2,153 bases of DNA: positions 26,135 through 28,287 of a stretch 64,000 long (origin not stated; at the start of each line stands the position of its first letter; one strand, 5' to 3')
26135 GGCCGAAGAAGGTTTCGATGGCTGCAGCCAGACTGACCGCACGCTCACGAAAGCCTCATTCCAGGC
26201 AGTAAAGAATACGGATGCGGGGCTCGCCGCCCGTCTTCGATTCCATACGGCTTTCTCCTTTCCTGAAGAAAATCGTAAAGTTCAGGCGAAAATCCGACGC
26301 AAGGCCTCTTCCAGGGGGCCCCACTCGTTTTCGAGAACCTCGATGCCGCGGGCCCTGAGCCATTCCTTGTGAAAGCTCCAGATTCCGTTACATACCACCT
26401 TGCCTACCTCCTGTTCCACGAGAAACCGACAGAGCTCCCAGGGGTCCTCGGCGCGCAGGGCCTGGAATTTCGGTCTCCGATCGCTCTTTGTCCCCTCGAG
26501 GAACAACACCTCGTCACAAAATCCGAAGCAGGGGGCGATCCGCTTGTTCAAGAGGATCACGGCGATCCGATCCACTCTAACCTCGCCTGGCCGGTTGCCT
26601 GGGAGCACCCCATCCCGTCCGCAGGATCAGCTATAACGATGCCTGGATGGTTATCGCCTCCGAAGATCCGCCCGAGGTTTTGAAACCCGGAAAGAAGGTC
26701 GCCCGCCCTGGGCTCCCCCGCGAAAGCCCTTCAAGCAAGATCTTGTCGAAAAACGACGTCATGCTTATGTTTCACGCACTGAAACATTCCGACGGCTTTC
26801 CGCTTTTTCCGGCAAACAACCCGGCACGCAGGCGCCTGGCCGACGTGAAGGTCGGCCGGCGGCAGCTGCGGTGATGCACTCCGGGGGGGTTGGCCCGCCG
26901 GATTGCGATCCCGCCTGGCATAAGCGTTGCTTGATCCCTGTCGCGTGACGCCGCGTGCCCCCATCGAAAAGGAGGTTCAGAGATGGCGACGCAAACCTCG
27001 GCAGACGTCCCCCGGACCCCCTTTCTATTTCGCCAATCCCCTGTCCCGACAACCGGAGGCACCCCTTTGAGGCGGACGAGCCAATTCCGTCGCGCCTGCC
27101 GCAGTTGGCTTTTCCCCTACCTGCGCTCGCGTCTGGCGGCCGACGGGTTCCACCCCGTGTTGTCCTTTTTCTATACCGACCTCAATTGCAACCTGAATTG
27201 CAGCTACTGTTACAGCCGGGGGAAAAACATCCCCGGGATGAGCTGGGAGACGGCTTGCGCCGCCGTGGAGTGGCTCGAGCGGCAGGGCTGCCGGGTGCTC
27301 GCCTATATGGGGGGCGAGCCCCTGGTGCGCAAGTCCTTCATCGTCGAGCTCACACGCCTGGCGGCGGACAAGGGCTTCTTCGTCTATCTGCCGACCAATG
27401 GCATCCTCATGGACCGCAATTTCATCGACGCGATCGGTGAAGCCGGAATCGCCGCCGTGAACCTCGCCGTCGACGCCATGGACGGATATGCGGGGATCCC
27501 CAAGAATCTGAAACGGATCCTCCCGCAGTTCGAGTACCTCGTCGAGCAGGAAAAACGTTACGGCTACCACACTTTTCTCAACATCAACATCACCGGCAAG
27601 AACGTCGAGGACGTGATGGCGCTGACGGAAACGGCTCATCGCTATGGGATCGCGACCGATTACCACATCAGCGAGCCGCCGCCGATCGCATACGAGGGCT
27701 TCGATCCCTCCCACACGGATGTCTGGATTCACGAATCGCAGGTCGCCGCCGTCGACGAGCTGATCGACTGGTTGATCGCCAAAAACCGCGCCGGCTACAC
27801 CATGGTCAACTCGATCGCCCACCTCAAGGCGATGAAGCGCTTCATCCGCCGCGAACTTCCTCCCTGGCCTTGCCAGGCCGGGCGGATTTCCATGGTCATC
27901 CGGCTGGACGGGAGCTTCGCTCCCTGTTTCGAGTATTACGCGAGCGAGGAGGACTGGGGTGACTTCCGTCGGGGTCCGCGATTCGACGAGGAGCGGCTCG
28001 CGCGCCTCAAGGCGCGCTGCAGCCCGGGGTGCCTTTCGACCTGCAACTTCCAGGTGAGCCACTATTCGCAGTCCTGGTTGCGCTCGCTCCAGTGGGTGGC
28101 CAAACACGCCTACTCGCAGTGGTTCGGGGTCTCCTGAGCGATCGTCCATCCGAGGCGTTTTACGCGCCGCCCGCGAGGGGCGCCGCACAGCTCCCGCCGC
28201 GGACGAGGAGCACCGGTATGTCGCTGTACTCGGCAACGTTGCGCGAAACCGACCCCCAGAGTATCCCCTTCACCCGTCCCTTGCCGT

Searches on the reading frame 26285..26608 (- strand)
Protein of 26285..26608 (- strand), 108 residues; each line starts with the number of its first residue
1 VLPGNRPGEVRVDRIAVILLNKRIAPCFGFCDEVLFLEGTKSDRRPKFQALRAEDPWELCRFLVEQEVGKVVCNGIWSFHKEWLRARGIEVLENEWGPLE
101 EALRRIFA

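Call 38: search_protein_families(library=pfam, proteins=[window:26285-26608:-], max_evalue=0.00001)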
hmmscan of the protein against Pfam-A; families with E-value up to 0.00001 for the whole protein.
window:26285-26608:- (108 aa): 0 families

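Call 70: search_protein_families(library=pfam, proteins=[window:26285-26608:-], max_evalue=0.1)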
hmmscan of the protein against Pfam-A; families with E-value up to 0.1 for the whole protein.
window:26285-26608:- (108 aa): 1 family
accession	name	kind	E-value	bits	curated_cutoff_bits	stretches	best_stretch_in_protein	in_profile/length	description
PF02579.22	Nitro_FeMo-Co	-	9.7e-05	23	26.3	1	21-106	2-92/94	Dinitrogenase iron-molybdenum cofactor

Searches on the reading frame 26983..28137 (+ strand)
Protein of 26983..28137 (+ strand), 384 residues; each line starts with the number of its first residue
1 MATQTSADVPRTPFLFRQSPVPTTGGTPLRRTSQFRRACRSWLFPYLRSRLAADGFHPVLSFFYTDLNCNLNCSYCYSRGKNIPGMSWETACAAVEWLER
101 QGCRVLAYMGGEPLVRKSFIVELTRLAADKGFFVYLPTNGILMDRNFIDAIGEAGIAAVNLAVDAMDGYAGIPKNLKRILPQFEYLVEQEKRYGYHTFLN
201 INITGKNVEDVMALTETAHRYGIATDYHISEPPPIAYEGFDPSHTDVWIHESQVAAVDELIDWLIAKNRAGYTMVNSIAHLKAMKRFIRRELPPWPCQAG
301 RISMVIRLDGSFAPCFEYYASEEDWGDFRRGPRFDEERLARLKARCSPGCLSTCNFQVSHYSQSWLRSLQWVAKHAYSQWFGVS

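Call 38: search_protein_families(library=pfam, proteins=[window:26983-28134:+], max_evalue=0.00001)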
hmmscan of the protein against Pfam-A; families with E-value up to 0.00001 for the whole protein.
window:26983-28134:+ (384 aa): 1 family
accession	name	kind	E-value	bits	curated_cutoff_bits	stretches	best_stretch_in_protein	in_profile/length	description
PF04055.27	Radical_SAM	-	7.4e-17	62.5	29.5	1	68-214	6-162/166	Radical SAM superfamily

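Call 59: find_encoding_contigs(protein=window:26983-28137:+, flank=1000, max_places=4)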
Protein window:26983-28137:+ (384 aa): no gene with exactly this product is on record in the collection.
